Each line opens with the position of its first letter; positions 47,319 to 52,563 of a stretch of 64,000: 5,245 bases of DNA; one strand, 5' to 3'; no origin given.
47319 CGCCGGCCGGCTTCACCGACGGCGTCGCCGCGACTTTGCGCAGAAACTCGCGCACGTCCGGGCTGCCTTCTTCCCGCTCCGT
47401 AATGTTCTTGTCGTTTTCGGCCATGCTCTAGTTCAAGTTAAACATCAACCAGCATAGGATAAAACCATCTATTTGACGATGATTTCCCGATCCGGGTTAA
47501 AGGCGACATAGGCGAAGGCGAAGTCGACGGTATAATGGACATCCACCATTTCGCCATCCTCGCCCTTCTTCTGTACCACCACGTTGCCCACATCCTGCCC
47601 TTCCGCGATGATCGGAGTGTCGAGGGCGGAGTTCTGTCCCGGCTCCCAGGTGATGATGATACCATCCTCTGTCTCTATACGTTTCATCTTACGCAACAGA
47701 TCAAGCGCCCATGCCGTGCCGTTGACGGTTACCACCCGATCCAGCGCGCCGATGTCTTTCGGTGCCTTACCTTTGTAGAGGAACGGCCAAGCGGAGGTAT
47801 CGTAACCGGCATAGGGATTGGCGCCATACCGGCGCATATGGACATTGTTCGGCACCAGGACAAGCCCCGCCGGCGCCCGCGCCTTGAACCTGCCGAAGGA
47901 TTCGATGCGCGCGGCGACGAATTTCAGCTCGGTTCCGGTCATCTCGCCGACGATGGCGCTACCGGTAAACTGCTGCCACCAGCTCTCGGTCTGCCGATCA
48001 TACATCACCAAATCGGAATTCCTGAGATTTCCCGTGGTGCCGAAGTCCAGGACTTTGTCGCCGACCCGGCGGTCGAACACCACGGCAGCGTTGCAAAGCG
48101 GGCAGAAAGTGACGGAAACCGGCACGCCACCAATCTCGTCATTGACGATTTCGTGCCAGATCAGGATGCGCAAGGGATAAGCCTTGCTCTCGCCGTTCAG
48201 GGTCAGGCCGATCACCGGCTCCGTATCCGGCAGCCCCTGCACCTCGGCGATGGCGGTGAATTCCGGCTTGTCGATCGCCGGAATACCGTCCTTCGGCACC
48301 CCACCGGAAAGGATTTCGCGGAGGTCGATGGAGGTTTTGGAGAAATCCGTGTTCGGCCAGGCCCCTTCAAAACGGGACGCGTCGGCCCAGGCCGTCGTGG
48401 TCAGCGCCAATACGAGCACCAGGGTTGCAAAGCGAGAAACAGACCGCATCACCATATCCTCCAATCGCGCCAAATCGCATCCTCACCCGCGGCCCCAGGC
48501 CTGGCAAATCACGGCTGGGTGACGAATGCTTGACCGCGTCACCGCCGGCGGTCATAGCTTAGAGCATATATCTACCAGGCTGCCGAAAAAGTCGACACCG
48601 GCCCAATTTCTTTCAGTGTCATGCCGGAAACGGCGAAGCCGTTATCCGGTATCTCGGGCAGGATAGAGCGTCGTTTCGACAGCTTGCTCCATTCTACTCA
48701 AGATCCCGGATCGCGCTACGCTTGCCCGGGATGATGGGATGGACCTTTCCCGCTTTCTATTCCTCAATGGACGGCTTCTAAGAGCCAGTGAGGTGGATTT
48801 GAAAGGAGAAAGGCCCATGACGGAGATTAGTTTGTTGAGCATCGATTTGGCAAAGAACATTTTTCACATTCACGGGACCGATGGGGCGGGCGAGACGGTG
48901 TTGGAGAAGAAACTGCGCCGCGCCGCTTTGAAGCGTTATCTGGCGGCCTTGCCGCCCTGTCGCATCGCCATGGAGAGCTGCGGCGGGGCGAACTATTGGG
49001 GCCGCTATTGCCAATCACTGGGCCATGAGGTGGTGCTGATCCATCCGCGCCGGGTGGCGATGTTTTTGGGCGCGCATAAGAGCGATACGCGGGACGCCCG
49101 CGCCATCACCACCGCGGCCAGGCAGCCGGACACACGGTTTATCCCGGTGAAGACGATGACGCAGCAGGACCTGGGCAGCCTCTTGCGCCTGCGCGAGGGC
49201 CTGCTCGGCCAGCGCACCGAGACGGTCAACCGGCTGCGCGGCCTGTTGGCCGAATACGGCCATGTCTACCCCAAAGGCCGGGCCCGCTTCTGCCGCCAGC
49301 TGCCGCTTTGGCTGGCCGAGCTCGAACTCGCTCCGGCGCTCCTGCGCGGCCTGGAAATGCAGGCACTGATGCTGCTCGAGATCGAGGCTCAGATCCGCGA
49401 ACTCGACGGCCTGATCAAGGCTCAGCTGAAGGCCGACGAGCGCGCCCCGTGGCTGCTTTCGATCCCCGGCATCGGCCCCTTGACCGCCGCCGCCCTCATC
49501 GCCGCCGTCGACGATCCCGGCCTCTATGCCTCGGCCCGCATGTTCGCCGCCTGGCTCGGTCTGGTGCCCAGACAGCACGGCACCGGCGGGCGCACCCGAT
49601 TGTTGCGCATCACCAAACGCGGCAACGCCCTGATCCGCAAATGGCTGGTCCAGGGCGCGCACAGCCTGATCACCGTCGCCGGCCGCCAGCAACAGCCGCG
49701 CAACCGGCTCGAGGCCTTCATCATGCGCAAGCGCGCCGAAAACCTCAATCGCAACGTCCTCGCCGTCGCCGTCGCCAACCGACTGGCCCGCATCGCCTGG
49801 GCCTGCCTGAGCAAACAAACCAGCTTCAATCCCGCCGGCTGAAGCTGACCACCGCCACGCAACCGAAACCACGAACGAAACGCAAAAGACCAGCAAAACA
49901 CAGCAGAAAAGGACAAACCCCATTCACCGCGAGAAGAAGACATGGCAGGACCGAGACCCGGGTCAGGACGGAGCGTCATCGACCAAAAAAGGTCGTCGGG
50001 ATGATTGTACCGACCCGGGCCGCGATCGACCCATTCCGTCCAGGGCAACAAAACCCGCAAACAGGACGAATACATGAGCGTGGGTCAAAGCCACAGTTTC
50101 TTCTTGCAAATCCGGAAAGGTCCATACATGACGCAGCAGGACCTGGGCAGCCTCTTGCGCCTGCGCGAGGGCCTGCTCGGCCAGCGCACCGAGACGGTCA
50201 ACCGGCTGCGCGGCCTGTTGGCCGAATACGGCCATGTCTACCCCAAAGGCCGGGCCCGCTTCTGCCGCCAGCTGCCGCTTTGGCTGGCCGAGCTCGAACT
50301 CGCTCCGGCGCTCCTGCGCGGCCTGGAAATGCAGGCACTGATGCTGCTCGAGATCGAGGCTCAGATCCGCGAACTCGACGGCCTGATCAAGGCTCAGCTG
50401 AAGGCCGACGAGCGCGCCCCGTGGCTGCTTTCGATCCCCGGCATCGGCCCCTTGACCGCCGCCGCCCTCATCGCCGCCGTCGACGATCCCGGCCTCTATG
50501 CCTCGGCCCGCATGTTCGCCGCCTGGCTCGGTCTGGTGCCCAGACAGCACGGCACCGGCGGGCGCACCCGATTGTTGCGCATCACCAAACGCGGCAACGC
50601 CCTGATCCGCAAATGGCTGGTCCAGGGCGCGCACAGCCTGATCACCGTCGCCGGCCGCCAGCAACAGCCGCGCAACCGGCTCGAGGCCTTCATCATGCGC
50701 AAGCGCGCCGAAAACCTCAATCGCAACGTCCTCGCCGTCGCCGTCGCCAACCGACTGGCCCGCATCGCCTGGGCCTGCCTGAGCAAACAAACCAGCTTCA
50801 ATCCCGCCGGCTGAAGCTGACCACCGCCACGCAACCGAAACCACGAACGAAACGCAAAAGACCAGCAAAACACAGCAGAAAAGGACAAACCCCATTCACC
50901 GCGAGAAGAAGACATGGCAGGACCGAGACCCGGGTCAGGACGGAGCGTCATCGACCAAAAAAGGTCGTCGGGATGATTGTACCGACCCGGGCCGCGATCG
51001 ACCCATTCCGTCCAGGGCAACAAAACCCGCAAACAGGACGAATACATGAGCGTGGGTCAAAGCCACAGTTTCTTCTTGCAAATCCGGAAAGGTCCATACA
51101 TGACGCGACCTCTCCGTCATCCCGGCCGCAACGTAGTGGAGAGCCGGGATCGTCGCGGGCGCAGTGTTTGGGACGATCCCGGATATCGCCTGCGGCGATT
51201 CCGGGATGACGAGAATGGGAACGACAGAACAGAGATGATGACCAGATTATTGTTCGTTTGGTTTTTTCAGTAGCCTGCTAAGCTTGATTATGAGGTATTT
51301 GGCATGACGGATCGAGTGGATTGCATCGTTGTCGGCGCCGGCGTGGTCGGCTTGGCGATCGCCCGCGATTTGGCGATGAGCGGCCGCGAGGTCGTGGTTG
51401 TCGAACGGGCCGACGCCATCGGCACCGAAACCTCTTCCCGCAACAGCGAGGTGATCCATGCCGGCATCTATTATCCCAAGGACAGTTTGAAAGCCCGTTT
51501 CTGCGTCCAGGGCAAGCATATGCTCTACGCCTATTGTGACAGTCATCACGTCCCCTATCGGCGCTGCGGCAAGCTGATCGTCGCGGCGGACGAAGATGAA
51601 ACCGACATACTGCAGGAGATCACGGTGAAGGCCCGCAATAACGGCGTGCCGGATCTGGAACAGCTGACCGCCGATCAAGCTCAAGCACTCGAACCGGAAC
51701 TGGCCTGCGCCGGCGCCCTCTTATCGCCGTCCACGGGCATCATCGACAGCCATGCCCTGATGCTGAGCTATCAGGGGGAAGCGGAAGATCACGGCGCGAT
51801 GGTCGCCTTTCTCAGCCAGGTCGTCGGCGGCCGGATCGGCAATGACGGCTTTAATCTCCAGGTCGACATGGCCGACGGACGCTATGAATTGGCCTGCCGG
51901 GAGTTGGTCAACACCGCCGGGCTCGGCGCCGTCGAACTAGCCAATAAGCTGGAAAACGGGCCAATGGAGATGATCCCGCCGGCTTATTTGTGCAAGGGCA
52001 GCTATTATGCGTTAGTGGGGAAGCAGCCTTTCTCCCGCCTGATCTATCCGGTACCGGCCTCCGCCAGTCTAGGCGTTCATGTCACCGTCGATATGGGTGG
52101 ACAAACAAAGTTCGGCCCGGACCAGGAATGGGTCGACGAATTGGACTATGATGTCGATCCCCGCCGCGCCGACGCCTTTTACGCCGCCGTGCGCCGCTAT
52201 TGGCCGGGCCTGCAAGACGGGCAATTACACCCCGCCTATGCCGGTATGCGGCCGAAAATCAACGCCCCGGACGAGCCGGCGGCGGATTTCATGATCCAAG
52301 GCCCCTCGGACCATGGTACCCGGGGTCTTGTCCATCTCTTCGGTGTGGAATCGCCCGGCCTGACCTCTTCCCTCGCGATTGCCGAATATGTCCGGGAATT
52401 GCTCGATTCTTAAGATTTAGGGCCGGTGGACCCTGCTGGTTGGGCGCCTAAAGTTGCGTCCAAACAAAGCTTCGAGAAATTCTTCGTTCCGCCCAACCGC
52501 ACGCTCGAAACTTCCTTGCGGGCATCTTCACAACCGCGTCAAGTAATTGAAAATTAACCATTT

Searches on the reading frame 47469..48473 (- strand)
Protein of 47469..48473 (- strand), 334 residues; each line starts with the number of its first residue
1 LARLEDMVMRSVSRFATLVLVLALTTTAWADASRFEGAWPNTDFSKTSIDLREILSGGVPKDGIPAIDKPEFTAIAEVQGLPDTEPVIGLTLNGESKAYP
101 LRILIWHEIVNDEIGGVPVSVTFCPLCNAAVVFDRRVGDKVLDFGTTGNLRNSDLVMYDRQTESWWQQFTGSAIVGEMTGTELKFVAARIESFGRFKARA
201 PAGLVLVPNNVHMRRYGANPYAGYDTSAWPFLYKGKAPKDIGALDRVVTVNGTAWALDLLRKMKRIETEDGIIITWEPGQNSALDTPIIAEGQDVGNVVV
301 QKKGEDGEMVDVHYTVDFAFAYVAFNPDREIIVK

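Call 30: search_protein_families(library=pfam, proteins=[window:47469-48473:-], max_evalue=0.00001)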
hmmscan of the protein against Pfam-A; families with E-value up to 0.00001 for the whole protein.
window:47469-48473:- (334 aa): 1 family
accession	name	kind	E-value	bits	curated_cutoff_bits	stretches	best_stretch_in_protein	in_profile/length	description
PF11376.13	DUF3179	-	2.8e-84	283.4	27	1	61-328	1-291/292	Protein of unknown function (DUF3179)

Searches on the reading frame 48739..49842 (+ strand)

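Call 30: search_protein_families(library=pfam, proteins=[window:48739-49842:+], max_evalue=0.00001)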
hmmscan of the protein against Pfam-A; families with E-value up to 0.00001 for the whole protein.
window:48739-49842:+ (367 aa): 2 families
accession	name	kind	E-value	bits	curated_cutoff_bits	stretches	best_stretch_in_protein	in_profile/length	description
PF02371.22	Transposase_20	-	7.2e-22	78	21.3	1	239-313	4-78/87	Transposase IS116/IS110/IS902 family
PF01548.23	DEDD_Tnp_IS110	-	4e-17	62.9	29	1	35-173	3-153/155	Transposase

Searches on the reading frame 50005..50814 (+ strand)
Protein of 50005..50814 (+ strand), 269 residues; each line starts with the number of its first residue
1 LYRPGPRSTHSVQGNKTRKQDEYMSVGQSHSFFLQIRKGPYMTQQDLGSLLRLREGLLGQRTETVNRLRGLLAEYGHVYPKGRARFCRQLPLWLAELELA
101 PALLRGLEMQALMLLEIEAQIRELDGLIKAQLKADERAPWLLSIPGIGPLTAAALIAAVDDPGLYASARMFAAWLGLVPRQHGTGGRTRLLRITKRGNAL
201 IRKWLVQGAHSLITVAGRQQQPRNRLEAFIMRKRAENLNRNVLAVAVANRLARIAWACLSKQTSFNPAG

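Call 30: search_protein_families(library=pfam, proteins=[window:50005-50814:+], max_evalue=0.00001)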
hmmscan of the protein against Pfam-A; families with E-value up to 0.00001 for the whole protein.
window:50005-50814:+ (269 aa): 1 family
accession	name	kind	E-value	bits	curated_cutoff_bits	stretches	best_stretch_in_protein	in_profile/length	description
PF02371.22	Transposase_20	-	4.4e-22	78.7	21.3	1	141-215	4-78/87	Transposase IS116/IS110/IS902 family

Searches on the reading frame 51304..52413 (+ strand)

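Call 71: search_protein_families(library=pfam, proteins=[window:51304-52413:+], max_evalue=0.00001)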
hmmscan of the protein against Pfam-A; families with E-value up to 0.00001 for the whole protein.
window:51304-52413:+ (369 aa): 2 families
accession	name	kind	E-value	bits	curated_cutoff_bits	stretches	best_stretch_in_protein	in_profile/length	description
PF01266.30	DAO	-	4.7e-67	227.4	27.9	1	6-366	1-353/353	FAD dependent oxidoreductase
PF13450.12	NAD_binding_8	-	4e-07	30.7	21.9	1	9-47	1-39/68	NAD(P)-binding Rossmann-like domain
